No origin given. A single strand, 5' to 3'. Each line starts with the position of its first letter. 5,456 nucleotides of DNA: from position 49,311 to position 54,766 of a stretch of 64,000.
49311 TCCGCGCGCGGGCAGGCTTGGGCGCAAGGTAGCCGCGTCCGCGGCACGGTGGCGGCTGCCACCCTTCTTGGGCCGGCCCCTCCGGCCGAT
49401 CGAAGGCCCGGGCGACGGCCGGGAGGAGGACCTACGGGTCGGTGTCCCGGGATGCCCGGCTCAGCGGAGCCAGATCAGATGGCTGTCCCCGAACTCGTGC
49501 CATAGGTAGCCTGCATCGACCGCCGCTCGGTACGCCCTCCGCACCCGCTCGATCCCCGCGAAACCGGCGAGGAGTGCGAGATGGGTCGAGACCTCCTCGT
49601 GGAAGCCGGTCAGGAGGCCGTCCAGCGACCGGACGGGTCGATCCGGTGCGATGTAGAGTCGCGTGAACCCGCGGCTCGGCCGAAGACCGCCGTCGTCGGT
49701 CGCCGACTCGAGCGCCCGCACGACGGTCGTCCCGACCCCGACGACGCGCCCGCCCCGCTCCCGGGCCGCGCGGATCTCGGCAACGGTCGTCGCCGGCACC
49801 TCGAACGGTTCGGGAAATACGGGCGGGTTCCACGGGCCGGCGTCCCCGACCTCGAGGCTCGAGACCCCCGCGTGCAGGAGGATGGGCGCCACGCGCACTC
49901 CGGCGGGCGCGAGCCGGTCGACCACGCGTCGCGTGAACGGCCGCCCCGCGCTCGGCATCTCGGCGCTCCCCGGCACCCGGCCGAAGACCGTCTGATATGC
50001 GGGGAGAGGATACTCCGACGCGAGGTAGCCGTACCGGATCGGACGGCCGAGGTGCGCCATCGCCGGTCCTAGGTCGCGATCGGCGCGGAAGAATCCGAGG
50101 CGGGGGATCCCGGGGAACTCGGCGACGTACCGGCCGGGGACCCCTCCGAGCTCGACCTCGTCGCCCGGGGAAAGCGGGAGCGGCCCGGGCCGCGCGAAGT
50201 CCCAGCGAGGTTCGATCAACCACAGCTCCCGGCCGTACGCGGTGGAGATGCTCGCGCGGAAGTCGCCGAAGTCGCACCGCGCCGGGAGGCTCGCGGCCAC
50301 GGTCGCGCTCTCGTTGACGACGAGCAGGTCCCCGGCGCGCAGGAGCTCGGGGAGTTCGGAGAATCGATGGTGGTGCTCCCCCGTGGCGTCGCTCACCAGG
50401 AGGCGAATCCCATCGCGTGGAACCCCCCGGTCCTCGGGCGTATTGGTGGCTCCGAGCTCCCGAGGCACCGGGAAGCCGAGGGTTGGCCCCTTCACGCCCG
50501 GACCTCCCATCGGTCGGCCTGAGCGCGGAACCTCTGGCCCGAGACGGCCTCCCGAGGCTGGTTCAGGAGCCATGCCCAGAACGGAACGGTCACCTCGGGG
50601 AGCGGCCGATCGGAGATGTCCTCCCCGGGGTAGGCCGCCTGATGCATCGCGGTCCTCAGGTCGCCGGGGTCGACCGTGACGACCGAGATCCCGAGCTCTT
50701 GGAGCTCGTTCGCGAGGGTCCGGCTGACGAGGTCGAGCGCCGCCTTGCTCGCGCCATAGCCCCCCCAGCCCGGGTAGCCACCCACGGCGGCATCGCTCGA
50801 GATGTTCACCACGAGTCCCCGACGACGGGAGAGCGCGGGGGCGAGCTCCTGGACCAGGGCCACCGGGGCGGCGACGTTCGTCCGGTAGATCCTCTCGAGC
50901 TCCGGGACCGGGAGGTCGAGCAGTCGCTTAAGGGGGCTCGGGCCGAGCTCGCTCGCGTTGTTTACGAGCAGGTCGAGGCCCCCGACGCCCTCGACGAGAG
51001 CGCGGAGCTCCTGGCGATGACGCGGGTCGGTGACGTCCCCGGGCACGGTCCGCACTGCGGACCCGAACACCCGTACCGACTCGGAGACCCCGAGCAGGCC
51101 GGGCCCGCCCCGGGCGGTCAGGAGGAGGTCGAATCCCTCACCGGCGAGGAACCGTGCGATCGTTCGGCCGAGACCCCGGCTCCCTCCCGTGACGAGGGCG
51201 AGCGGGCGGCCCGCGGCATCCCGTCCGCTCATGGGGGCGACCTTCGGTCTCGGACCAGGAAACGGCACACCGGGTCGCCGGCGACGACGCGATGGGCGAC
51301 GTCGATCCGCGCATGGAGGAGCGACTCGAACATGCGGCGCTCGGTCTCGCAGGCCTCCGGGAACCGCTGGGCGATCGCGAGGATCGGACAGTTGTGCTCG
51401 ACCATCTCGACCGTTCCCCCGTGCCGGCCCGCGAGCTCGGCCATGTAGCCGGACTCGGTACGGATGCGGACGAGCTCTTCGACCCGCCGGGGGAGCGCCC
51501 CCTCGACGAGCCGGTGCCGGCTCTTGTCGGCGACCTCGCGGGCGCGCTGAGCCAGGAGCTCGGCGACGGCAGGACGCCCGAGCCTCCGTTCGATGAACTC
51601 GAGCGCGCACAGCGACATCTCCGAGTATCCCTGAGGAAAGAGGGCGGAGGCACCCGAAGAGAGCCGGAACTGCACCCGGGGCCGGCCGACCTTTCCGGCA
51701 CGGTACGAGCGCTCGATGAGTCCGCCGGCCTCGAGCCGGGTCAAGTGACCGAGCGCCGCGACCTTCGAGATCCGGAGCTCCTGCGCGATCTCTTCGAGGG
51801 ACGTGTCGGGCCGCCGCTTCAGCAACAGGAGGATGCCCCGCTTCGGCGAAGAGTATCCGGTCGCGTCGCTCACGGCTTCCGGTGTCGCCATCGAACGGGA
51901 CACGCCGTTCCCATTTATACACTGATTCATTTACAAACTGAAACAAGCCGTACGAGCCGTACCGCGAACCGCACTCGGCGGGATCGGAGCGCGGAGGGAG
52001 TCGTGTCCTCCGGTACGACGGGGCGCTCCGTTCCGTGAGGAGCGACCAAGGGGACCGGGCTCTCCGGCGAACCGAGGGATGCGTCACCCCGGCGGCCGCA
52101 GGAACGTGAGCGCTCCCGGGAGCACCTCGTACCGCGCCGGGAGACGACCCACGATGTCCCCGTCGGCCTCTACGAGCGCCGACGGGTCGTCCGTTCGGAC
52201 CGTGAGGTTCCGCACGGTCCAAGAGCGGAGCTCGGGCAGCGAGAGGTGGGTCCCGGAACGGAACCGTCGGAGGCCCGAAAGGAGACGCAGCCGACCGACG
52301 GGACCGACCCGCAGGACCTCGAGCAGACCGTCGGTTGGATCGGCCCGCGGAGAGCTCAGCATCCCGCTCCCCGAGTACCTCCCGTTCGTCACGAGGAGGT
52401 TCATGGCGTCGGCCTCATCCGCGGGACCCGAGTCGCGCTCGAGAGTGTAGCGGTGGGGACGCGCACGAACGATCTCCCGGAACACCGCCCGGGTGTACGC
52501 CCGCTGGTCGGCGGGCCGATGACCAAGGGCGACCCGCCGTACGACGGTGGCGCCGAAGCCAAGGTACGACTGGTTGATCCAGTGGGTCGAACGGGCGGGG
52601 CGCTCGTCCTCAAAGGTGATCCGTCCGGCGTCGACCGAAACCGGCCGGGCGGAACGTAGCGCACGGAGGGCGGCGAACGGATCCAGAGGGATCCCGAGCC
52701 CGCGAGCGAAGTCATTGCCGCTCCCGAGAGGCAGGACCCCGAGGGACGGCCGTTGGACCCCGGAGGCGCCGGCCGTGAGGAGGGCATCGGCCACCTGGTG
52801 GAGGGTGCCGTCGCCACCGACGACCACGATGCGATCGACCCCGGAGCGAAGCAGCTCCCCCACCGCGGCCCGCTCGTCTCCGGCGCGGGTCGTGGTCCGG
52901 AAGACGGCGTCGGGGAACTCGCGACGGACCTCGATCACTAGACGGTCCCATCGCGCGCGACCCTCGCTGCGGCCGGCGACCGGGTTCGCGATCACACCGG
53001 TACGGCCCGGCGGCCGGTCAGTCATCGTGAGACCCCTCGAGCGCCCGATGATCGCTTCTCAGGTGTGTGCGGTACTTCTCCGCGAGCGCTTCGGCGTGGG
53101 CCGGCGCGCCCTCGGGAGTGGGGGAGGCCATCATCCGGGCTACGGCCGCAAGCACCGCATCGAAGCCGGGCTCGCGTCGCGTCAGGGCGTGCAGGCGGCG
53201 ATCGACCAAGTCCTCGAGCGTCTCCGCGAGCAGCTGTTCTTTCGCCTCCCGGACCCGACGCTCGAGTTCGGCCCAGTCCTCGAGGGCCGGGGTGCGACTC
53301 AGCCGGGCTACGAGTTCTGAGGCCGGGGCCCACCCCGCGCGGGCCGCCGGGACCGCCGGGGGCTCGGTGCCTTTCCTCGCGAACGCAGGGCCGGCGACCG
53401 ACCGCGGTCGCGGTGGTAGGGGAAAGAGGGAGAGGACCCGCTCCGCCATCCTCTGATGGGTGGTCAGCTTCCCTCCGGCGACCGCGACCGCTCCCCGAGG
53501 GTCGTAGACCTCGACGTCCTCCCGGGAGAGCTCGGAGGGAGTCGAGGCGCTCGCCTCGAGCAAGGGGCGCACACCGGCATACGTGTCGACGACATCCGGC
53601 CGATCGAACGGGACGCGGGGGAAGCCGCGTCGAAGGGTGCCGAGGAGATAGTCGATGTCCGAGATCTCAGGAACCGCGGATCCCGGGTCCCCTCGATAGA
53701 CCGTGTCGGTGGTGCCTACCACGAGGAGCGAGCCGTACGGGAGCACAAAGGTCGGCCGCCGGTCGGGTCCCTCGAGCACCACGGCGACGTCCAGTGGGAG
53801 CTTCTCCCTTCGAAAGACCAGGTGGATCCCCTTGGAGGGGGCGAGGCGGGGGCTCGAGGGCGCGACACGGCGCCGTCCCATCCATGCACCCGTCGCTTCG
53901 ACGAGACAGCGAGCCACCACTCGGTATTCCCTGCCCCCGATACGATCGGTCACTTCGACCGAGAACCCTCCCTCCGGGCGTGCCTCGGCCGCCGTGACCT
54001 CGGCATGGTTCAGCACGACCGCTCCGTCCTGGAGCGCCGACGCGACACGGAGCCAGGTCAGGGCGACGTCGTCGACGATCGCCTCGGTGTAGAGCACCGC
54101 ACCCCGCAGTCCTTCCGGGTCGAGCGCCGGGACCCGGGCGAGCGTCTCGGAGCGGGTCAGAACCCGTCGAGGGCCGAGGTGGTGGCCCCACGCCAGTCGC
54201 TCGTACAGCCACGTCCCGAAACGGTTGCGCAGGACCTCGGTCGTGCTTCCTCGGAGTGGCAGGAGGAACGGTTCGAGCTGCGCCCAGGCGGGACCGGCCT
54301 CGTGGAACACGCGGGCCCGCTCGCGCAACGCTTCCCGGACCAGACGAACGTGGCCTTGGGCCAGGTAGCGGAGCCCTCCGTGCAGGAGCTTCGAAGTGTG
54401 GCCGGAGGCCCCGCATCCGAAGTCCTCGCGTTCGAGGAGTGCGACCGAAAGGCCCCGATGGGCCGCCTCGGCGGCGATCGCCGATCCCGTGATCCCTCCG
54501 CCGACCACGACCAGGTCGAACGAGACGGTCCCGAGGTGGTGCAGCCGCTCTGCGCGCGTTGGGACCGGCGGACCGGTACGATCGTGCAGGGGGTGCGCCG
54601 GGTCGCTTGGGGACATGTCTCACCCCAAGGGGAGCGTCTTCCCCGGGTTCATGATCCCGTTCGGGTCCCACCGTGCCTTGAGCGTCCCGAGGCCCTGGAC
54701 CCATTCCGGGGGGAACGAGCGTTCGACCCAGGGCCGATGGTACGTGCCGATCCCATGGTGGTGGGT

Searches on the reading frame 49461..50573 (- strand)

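Call 40: search_protein_families(library=pfam, proteins=[window:49461-50573:-], max_evalue=0.00001)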
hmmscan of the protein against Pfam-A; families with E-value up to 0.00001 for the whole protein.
window:49461-50573:- (370 aa): 1 family
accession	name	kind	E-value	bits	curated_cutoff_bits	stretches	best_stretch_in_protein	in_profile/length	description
PF02547.20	Queuosine_synth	-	2.5e-64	217.9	25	1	34-367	6-322/322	Queuosine biosynthesis protein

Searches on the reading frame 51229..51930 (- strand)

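Call 40: search_protein_families(library=pfam, proteins=[window:51229-51930:-], max_evalue=0.00001)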
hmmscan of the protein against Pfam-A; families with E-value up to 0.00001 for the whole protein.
window:51229-51930:- (233 aa): 1 family
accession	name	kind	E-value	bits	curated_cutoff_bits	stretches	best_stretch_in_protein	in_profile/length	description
PF12802.13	MarR_2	-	7.5e-07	29.7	27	1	32-75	9-53/61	MarR family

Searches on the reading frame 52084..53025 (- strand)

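Call 41: search_protein_families(library=pfam, proteins=[window:52084-53025:-], max_evalue=0.00001)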
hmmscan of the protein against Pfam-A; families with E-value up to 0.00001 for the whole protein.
window:52084-53025:- (313 aa): 2 families
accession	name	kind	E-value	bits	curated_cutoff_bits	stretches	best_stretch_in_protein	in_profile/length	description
PF19279.4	YegS_C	-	6.5e-30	104.4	27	1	154-309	4-157/158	YegS C-terminal NAD kinase beta sandwich-like domain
PF00781.29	DAGK_cat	-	6.8e-28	97.2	23.6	1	10-135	3-124/125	Diacylglycerol kinase catalytic domain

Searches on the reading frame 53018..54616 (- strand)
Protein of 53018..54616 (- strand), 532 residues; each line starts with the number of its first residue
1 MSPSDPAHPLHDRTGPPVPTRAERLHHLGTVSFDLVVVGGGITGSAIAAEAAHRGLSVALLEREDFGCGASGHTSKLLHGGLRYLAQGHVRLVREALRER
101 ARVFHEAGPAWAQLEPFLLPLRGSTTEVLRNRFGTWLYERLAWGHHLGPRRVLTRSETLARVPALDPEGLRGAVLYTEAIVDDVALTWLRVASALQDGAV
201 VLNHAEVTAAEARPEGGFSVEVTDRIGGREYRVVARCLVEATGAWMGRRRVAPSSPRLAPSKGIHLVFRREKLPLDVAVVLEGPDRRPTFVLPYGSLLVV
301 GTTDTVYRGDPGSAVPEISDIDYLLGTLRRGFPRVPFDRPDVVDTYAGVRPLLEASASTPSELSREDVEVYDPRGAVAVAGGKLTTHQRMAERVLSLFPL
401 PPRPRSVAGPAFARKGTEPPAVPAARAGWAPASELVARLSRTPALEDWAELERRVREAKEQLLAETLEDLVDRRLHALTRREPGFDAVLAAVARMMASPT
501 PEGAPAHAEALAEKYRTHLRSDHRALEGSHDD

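Call 42: search_protein_families(library=pfam, proteins=[window:53018-54616:-], max_evalue=0.00001)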
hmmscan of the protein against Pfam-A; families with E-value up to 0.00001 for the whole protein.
window:53018-54616:- (532 aa): 2 families
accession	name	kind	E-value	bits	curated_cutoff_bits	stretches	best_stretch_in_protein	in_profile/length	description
PF01266.30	DAO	-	2.4e-52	179.1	27.9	1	34-352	1-313/353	FAD dependent oxidoreductase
PF12831.13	FAD_oxidored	-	2.5e-06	27.5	27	0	34-243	1-145/416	FAD dependent oxidoreductase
